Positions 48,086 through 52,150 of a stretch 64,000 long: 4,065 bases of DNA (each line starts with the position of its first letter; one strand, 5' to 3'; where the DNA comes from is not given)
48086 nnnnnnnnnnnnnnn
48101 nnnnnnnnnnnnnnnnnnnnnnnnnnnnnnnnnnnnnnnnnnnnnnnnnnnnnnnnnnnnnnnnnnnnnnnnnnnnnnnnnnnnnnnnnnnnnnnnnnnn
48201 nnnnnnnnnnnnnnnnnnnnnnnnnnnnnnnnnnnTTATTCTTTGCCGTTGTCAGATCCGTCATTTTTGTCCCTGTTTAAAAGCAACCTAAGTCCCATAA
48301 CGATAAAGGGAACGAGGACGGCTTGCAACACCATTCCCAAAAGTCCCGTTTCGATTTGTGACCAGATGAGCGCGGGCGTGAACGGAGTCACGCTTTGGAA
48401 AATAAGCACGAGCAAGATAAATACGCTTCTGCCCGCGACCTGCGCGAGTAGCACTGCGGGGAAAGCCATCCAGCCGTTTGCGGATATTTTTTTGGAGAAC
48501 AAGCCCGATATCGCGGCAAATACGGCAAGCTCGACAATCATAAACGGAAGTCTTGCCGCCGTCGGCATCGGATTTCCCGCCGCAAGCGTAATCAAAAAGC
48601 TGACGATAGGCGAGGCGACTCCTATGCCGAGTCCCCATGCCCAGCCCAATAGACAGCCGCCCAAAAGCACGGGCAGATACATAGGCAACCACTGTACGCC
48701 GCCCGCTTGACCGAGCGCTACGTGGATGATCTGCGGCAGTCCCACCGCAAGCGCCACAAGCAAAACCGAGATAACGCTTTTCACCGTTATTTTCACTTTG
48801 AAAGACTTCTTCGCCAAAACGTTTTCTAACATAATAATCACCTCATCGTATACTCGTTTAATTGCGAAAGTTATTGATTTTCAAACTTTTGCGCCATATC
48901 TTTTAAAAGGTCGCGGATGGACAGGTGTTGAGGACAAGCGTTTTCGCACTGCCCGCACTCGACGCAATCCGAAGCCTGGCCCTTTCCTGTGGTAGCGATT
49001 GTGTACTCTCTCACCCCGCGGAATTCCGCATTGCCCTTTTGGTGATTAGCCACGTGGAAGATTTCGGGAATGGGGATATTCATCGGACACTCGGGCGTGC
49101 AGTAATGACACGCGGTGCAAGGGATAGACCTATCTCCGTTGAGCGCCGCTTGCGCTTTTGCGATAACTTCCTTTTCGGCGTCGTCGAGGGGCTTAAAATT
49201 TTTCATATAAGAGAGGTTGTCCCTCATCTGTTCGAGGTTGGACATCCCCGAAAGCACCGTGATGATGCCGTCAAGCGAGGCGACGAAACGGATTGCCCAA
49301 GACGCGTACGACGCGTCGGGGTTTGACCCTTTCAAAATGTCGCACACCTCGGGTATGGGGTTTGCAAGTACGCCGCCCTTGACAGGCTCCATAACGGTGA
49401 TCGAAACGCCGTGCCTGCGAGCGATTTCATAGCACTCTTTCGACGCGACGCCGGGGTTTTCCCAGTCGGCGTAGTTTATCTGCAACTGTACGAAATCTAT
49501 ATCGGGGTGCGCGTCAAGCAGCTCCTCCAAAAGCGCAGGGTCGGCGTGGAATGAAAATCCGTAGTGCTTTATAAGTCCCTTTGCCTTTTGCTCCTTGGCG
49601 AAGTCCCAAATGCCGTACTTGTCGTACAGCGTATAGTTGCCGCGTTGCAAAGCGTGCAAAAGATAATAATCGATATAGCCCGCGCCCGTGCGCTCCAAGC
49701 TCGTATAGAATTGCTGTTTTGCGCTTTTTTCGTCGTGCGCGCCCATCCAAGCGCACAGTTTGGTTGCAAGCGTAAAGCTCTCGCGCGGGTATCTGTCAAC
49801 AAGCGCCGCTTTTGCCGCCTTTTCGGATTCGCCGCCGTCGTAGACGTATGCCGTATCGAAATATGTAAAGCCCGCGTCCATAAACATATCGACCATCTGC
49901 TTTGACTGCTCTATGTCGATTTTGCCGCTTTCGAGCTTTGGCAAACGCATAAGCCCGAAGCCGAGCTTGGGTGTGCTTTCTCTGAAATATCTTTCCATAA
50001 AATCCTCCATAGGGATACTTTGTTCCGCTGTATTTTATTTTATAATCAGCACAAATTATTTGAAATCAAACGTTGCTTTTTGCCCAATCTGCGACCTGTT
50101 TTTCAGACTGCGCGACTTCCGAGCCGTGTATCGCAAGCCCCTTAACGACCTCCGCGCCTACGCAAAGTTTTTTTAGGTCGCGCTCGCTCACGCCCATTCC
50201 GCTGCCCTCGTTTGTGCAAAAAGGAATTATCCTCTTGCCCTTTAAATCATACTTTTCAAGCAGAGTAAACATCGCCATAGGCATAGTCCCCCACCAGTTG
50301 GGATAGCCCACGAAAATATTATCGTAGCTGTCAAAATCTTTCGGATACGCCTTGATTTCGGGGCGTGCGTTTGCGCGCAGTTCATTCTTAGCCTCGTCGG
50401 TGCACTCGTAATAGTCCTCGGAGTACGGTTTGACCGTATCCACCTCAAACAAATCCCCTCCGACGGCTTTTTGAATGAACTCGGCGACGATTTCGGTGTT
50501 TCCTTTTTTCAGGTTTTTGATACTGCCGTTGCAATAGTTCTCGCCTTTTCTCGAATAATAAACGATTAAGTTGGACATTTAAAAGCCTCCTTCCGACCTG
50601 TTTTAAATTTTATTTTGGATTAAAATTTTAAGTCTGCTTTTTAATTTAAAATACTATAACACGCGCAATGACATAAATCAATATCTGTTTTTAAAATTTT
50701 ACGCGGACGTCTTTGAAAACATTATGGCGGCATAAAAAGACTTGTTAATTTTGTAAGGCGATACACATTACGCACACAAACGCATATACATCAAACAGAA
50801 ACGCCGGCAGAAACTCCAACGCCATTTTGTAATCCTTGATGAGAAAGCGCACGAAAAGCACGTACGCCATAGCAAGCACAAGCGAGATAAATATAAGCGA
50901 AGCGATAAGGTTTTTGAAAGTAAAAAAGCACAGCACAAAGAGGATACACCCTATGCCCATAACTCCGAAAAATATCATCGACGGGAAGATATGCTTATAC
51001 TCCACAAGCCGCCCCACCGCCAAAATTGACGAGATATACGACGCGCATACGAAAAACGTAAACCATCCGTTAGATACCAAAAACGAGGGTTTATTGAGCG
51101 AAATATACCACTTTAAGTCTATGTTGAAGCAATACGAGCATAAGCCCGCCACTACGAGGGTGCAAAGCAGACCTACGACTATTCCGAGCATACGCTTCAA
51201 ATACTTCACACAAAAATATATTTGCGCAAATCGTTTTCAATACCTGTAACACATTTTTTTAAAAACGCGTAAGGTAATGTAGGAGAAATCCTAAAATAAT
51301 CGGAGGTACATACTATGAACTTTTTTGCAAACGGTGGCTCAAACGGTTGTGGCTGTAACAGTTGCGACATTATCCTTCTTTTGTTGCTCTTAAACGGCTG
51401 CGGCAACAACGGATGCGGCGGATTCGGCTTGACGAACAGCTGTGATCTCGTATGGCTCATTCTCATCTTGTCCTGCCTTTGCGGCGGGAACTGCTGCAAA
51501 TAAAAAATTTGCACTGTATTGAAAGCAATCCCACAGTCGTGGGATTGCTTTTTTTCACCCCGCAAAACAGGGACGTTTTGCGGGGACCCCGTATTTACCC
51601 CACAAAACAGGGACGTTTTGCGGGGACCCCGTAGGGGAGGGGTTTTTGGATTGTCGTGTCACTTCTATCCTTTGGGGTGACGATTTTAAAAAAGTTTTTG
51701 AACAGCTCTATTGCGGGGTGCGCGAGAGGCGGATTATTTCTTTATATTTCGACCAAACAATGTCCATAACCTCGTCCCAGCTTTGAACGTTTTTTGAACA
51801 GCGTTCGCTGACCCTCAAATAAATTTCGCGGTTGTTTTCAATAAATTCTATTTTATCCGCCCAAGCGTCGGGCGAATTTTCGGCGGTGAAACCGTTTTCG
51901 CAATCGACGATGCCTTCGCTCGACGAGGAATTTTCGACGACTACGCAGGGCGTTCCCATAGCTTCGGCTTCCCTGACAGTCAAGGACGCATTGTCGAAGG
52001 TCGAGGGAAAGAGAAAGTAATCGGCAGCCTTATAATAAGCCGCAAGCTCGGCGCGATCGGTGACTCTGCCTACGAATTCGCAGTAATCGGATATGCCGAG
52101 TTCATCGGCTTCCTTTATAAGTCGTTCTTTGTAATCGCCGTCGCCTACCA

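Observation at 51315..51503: Stand-alone Cys/Gly-rich 62-aa peptide with two leucine-rich helices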

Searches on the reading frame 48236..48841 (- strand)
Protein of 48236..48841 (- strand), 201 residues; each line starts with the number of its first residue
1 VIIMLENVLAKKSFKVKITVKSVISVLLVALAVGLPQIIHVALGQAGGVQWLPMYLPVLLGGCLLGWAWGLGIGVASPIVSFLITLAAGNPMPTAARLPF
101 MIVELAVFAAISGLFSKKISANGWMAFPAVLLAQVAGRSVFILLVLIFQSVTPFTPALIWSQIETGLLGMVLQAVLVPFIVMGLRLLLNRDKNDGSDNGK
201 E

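Call 27: search_protein_families(library=pfam, proteins=[window:48236-48841:-], max_evalue=0.01)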
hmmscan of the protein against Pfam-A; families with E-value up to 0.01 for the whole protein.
window:48236-48841:- (201 aa): 1 family
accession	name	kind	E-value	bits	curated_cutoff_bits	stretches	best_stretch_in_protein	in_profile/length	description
PF12822.12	ECF_trnsprt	-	2e-06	28.4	30.7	1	23-181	4-169/169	ECF transporter, substrate-specific component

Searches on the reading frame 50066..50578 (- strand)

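Call 27: search_protein_families(library=pfam, proteins=[window:50066-50578:-], max_evalue=0.01)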
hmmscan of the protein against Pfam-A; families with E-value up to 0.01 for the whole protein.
window:50066-50578:- (170 aa): 5 families
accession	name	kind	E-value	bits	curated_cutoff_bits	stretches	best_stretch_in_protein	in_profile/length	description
PF12682.12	Flavodoxin_4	-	2.3e-25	89.3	24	1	26-166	11-152/155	Flavodoxin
PF03358.20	FMN_red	-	1.4e-05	25.1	24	1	18-141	8-134/152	NADPH-dependent FMN reductase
PF12641.12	Flavodoxin_3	-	0.0043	17.3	27.5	0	70-123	26-77/160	Flavodoxin domain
PF02525.22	Flavodoxin_2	-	0.0057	16.8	27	0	29-103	19-96/198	Flavodoxin-like fold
PF12724.12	Flavodoxin_5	-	0.006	17.3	27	0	79-123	38-84/145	Flavodoxin domain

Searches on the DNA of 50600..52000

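Call 52: search_rna_families(source=window, start=50600, end=52000, threshold=evalue, max_evalue=1)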
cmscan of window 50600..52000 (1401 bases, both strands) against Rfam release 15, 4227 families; matches with E-value up to 1: 1.
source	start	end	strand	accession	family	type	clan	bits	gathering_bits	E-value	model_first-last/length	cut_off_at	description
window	51261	51325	-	RF02701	PsrR1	Gene; sRNA;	-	24.9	42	0.05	1-79/79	no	Photosynthesis regulatory RNA1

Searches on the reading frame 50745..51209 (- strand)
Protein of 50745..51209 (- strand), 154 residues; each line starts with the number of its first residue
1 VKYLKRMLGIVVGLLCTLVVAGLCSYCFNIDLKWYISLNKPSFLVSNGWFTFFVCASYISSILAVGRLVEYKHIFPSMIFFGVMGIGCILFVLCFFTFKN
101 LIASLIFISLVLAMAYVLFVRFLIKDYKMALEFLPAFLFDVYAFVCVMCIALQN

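Call 27: search_protein_families(library=pfam, proteins=[window:50745-51209:-], max_evalue=0.01)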
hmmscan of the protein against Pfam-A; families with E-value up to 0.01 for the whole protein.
window:50745-51209:- (154 aa): 1 family
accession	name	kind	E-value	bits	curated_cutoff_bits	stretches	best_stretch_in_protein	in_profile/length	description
PF03073.20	TspO_MBR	-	6.4e-07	29.7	24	1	21-146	8-139/145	TspO/MBR family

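Call 60: search_protein_families(library=ncbifam, proteins=[window:50745-51209:-], max_evalue=0.001)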
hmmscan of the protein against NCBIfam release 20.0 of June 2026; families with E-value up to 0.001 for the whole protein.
window:50745-51209:- (154 aa): 1 family
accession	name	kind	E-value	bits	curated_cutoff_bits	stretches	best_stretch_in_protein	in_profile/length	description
NF047825.1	T-richsensTspOAlph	equivalog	0.00014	22.1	180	1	14-150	9-144/152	tryptophan-rich sensory protein TspO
